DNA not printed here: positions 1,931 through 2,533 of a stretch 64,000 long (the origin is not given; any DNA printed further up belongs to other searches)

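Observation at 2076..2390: A 310-bp GC-rich foreign segment carrying a decapitated VOC-family gene and an 11-bp GC-only hairpin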

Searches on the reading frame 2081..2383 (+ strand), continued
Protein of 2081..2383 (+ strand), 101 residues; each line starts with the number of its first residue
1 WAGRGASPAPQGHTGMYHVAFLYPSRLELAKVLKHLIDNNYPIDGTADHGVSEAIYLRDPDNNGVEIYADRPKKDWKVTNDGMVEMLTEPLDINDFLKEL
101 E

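Call 35: search_solved_structures(query=P0001, max_evalue=0.001, show_alignments=2)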
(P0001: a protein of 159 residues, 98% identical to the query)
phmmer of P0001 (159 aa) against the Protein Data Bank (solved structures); distinct sequences matched with E-value up to 0.001: 24.
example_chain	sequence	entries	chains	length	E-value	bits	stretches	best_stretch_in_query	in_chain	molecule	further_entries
3b59_A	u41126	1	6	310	6.7e-07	32.6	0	8-56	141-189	Glyoxalase/bleomycin resistance protein/dioxygenase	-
1f1r_A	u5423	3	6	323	1.3e-06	31.7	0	8-128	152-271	HOMOPROTOCATECHUATE 2,3-DIOXYGENASE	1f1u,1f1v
4z6n_A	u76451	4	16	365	5.4e-06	29.7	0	9-127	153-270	Homoprotocatechuate 2,3-dioxygenase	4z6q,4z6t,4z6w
3ey7_A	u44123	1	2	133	1.4e-05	28.4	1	8-125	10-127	Biphenyl-2,3-diol 1,2-dioxygenase III-related protein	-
4z6l_A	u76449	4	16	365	1.4e-05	28.3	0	9-127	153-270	Homoprotocatechuate 2,3-dioxygenase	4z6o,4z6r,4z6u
4z6m_A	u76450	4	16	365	1.5e-05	28.3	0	9-127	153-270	Homoprotocatechuate 2,3-dioxygenase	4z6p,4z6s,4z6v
1q0c_A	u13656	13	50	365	1.7e-05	28.1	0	9-127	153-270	homoprotocatechuate 2,3-dioxygenase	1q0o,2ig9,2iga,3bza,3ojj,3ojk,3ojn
3ey8_A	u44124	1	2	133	1.7e-05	28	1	8-125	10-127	Biphenyl-2,3-diol 1,2-dioxygenase III-related protein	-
1f1x_A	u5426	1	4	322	2e-05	27.8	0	9-128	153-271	HOMOPROTOCATECHUATE 2,3-DIOXYGENASE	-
4ghc_A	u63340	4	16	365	2e-05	27.8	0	9-127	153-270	Homoprotocatechuate 2,3-dioxygenase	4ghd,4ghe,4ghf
3ecj_A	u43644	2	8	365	2.1e-05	27.7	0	9-127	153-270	PROTEIN (Homoprotocatechuate 2,3-dioxygenase)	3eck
3huh_A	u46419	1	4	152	2.2e-05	27.7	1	8-125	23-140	Virulence protein STM3117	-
5bwg_A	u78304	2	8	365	2.2e-05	27.7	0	9-127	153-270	Homoprotocatechuate 2,3-dioxygenase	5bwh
9e43_A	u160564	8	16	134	2.6e-05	27.5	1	8-50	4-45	Glutathione transferase FosA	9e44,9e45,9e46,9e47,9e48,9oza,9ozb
3hnq_A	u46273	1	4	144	2.6e-05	27.5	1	8-125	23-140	Virulence protein STM3117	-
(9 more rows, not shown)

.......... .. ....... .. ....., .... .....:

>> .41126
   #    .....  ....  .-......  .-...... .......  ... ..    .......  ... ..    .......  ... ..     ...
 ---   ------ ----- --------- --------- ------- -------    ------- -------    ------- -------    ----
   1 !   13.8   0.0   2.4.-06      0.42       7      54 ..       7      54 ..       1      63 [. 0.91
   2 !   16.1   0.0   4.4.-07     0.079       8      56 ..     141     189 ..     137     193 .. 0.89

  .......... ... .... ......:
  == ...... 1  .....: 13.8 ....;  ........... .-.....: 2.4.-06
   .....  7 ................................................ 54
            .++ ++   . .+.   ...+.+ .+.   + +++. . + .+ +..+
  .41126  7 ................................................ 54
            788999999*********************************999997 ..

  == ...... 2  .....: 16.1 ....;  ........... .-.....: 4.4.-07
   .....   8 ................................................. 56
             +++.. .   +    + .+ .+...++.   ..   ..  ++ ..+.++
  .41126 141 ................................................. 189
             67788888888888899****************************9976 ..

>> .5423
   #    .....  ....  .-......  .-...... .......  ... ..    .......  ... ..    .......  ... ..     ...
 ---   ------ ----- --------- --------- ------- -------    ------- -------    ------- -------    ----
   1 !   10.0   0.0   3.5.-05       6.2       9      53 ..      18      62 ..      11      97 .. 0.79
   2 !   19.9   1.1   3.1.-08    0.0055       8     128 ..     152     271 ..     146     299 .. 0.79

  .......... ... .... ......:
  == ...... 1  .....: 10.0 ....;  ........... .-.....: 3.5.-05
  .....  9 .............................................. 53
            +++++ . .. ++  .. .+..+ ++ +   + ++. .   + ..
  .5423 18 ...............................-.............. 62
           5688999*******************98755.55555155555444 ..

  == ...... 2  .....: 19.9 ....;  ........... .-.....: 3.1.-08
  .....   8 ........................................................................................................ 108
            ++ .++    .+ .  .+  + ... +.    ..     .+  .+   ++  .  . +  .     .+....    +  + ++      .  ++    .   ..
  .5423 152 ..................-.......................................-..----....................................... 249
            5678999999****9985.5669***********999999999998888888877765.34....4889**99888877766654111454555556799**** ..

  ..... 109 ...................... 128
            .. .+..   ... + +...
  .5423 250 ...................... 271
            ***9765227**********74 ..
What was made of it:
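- P0001 aligns to the catalytic domain of homoprotocatechuate 2,3-dioxygenase, with His11, His76 and Glu124 at the ligand positions (call 35).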

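Call 36: search_protein_families(library=ncbifam, proteins=[P0001, window:2126-2383:+], max_evalue=0.01)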
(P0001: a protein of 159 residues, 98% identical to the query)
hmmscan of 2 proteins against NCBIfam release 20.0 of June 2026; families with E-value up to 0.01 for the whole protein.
P0001 (159 aa): 30 families (the best 25 are shown)
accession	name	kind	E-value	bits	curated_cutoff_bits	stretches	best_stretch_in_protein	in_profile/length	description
TIGR02295.1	HpaD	equivalog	7.4e-13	48.3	321.4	2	8-53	4-49/298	3,4-dihydroxyphenylacetate 2,3-dioxygenase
TIGR03211.1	catechol_2_3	equivalog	4.9e-11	42.4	320.2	2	8-48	4-43/303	catechol 2,3-dioxygenase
NF000496.2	Fos_GSH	equivalog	1.9e-07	31.2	180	1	9-127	5-116/136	fosfomycin resistance glutathione transferase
NF051469.1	fosA13_fam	exception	5e-07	29.8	290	1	7-127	3-115/136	FosA13 family fosfomycin resistance glutathione transferase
NF000124.1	fos-Vibrio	exception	3.1e-06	27.4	250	1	9-128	5-112/132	FosG/FosC2-related fosfomycin resistance glutathione transferase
NF000094.1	354827590_fosA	exception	3.4e-06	27.2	275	1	7-51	3-46/135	FosA family fosfomycin resistance glutathione transferase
NF000467.1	FosG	exception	1e-05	25.6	240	1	9-54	5-49/132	FosG family fosfomycin resistance glutathione transferase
NF000221.4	FosA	exception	1.5e-05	24.9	250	1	9-126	5-115/137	FosA family fosfomycin resistance glutathione transferase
NF000339.2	fos-Crono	exception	2.4e-05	24.5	275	1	9-126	4-111/134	FosA family fosfomycin resistance glutathione transferase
NF033405.1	FosLL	exception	3e-05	24.3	270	1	9-51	6-47/135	fosfomycin resistance glutathione transferase FosLL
TIGR03213.1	23dbph12diox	equivalog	3.1e-05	23.6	366.45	1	8-38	142-172/287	biphenyl-2,3-diol 1,2-dioxygenase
NF000074.1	299782349_fosC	exception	8.8e-05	22.6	250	1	9-127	5-111/132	FosC2 family fosfomycin resistance glutathione transferase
NF008551.0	PRK11478.1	equivalog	9.3e-05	22.9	148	1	8-79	6-81/129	VOC family protein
NF045631.1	exdiol_diox_HsaC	equivalog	0.00015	21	450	0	6-34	138-166/296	iron-dependent extradiol dioxygenase HsaC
NF000493.1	Fos_BSH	exception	0.00016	22.1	240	1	8-127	3-117/137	FosB/FosD family fosfomycin resistance bacillithiol transferase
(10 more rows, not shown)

window:2126-2383:+ (86 aa): 2 families
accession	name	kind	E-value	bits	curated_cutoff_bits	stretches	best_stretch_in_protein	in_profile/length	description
TIGR02295.1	HpaD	equivalog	2.2e-05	23.8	321.4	1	2-55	202-260/298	3,4-dihydroxyphenylacetate 2,3-dioxygenase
TIGR03211.1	catechol_2_3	equivalog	0.003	16.9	320.2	1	1-54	208-264/303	catechol 2,3-dioxygenase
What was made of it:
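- On HpaD (TIGR02295) and catechol 2,3-dioxygenase (TIGR03211) equivalogs: The remnant scores 23.8 and 16.9 bits (call 36).
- Closest known: Single-domain VOC. Different: Even the intact protein scores far below the NCBIfam equivalog cut-offs for HpaD and catechol 2,3-dioxygenase (48 and 42 bits against about 320; call 36).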

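Call 41: search_protein_families(library=pfam, proteins=[L003:8522-9550:+, L003:10339-11004:+, L003:11040-12125:+, L003:12132-12767:+, L003:12782-13945:+, L003:13952-15070:+, L020:242-2452:+, L020:2463-3446:+, L020:3456-6143:+, L020:6152-6580:+], max_evalue=0.001)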
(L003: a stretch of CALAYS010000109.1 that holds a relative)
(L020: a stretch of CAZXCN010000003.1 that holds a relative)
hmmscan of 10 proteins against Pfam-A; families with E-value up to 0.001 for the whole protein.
L003:8522-9550:+ (343 aa): 0 families

L003:10339-11004:+ (222 aa): 1 family
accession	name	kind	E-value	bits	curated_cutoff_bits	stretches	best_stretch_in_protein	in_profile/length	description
PF09335.16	VTT_dom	-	1.6e-11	45.2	33.9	1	68-182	4-118/123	VTT domain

L003:11040-12125:+ (362 aa): 2 families
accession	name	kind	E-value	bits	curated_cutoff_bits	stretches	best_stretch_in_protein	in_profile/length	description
PF00145.23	DNA_methylase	-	1.2e-81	275.1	22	1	11-354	1-324/324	C-5 cytosine-specific DNA methylase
PF09445.16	Methyltransf_15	-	4.3e-05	23.6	22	1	12-93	3-88/165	RNA cap guanine-N2 methyltransferase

L003:12132-12767:+ (212 aa): 1 family
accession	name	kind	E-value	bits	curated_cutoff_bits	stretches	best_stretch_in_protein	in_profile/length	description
PF01555.25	N6_N4_Mtase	-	1.6e-27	97.4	26.7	1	22-207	1-220/221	DNA methylase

L003:12782-13945:+ (388 aa): 1 family
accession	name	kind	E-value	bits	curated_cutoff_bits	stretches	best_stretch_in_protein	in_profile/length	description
PF01844.29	HNH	-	6.7e-08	33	21.4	1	294-341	11-45/47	HNH endonuclease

L003:13952-15070:+ (373 aa): 0 families

L020:242-2452:+ (737 aa): 1 family
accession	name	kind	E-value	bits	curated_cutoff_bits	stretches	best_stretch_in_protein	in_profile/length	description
PF01555.25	N6_N4_Mtase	-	5.5e-46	157.7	26.7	1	119-392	2-214/221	DNA methylase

L020:2463-3446:+ (328 aa): 0 families

L020:3456-6143:+ (896 aa): 2 families
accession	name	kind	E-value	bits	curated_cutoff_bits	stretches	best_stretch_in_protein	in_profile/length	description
PF04851.21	ResIII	-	2.6e-17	63.7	22.5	1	93-334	8-163/164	Type III restriction enzyme, res subunit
PF19778.5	RE_endonuc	-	0.00066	19.9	23.4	0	763-852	1-85/108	Endonuclease domain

L020:6152-6580:+ (143 aa): 1 family
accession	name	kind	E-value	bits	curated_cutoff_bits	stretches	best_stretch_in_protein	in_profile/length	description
PF06044.18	DpnI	-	4.8e-09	36.6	26.7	1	15-136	28-151/183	Dam-replacing family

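Call 45: search_protein_families(library=pfam, proteins=[L022:10159-11157:+, L022:11162-12247:+, L022:12271-12888:+, L022:12900-13646:+, L022:13758-14207:-, L022:14207-15076:-], max_evalue=0.001)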
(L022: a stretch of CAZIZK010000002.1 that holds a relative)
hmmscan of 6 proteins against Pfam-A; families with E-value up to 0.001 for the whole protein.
L022:10159-11157:+ (333 aa): 2 families
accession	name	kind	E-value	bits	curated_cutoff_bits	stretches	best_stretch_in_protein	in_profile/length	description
PF02086.21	MethyltransfD12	-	2.6e-61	208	22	1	64-311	1-249/253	D12 class N6 adenine-specific DNA methyltransferase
PF03602.21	Cons_hypoth95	-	0.00042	20.5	24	0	204-245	81-125/182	Conserved hypothetical protein 95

L022:11162-12247:+ (362 aa): 0 families

L022:12271-12888:+ (206 aa): 0 families

L022:12900-13646:+ (249 aa): 4 families
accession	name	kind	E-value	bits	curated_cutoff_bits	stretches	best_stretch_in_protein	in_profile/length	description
PF01555.25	N6_N4_Mtase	-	4.7e-20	72.9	26.7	2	11-91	134-217/221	DNA methylase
PF13649.12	Methyltransf_25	-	4.2e-05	24.6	27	0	60-130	2-70/97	Methyltransferase domain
PF08241.18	Methyltransf_11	-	7.7e-05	23.7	21.2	0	64-130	5-66/95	Methyltransferase domain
PF01170.24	UPF0020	-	0.00011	22.5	22.3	0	54-136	27-133/197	RMKL-like, methyltransferase domain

L022:13758-14207:- (149 aa): 0 families

L022:14207-15076:- (289 aa): 0 families

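Call 48: find_related_loci(query=P0001, collection=viral_contigs, flank=8000)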
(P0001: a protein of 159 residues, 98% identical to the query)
Query P0001 (159 aa) in viral_contigs; peptide patterns used: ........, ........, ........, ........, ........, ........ (x = any residue, [..] = any of these).
11 stretches matched a pattern, but none encodes a relative of the query by tblastn (E <= 1e-3).

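Call 51: find_related_loci(query=P0001, collection=metagenome_contigs, flank=6000)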
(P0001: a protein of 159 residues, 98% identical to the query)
Query P0001 (159 aa) in metagenome_contigs; peptide patterns used: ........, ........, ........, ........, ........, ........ (x = any residue, [..] = any of these).
199 stretches matched a pattern; 23 encode a relative of the query (tblastn E <= 1e-3); 23 distinct loci.
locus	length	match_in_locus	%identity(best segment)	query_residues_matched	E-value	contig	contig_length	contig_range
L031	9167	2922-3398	95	1-159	2e-103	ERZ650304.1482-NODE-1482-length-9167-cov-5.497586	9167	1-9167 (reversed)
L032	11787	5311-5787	81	1-159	2e-86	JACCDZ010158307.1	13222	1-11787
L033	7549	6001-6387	81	1-159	1e-80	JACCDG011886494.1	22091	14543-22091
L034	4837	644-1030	81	1-159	1e-80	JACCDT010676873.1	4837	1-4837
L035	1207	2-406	81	25-159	3e-81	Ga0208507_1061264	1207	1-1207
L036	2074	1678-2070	82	1-131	4e-77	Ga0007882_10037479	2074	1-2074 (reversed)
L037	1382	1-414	79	20-157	2e-78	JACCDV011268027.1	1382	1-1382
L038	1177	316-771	73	1-153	1e-77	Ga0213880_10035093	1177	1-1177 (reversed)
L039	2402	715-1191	60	1-157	2e-65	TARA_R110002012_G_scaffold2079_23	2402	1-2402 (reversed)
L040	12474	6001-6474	61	2-157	9e-64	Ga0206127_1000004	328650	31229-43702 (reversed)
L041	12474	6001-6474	61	2-157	5e-59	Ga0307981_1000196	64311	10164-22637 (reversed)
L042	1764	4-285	79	64-157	1e-48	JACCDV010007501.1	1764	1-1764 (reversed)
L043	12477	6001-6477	60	1-157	1e-64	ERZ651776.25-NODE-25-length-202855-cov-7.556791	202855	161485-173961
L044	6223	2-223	93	86-159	8e-43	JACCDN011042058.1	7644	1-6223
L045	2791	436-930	39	1-157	4e-35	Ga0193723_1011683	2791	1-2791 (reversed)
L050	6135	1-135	96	115-159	2e-24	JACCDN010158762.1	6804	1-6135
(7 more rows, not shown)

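Call 54: search_protein_families(library=pfam, proteins=[L044:260-778:+, L044:851-5128:+, L044:5150-6064:+, L050:398-721:+, L050:727-4737:+, L050:4743-5642:+], max_evalue=0.001)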
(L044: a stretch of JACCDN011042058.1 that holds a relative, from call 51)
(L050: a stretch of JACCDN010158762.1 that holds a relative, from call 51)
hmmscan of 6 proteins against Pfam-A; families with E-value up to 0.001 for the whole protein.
L044:260-778:+ (173 aa): 1 family
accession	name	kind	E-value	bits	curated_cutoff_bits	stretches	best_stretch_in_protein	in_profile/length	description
PF11645.14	PDDEXK_5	-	0.00034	21.1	26.1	1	11-140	8-130/138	PD-(D/E)XK endonuclease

L044:851-5128:+ (1426 aa): 2 families
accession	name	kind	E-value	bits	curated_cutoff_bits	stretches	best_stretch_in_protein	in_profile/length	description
PF04851.21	ResIII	-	2.4e-14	54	22.5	1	144-314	3-163/164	Type III restriction enzyme, res subunit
PF07669.17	Eco57I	-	1e-12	48.9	25.3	1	1005-1145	1-165/171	Eco57I restriction-modification methylase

L044:5150-6064:+ (305 aa): 0 families

L050:398-721:+ (108 aa): 0 families

L050:727-4737:+ (1337 aa): 4 families
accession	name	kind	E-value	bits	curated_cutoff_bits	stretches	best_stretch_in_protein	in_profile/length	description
PF04851.21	ResIII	-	1e-16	61.7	22.5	1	150-323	2-163/164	Type III restriction enzyme, res subunit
PF07669.17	Eco57I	-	1.2e-14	55.2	25.3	1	928-1068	1-171/171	Eco57I restriction-modification methylase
PF18766.7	SWI2_SNF2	-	4.6e-05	23.6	26.7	1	156-328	2-161/221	SWI2/SNF2 ATPase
PF10544.15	T5orf172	-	0.00091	20.1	20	0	19-128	1-98/101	T5orf172 domain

L050:4743-5642:+ (300 aa): 0 families

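Call 59: find_encoding_contigs(protein=P0036, flank=1000, max_places=5)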
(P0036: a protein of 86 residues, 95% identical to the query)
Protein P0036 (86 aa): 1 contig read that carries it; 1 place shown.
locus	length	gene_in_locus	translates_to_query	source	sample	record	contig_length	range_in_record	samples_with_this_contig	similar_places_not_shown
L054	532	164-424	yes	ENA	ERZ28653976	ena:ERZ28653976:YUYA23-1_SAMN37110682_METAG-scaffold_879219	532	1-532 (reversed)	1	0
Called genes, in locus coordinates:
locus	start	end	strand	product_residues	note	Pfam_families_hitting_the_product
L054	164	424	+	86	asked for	-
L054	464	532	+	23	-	?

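Call 68: predict_structure(alignment_id=A3)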
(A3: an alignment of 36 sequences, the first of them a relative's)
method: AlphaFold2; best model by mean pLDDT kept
length: 159 residues; sequences in the alignment: 36
mean_pLDDT: 71.2   pTM: 0.68
mean pLDDT of the five models: 71.2, 70.3, 70.0, 67.0, 63.0
residues with pLDDT >= 90: 18; 70-90: 79; 50-70: 31; < 50: 31
segments of 3 or more residues with pLDDT < 50: 6-8, 48-72
pLDDT, mean of each block of 10 residues (from residue 1): 50 66 80 70 57 41 41 60 85 92 85 83 81 79 78 92
secondary structure, 60 per line:
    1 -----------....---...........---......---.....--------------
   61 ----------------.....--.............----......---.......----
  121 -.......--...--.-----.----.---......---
elements in order: E12-15 H19-29 E33-38 E42-46 E77-81 H84-96 E101-106 E110-116 E122-128 H151-156
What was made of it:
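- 2086..2111 (.): Perfect all-G/C palindrome (12-nt arms, 2-nt centre) that encodes linker residues G61-P69 of the VOC protein. The linker has pLDDT below 50 in the AF2 model (call 68).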
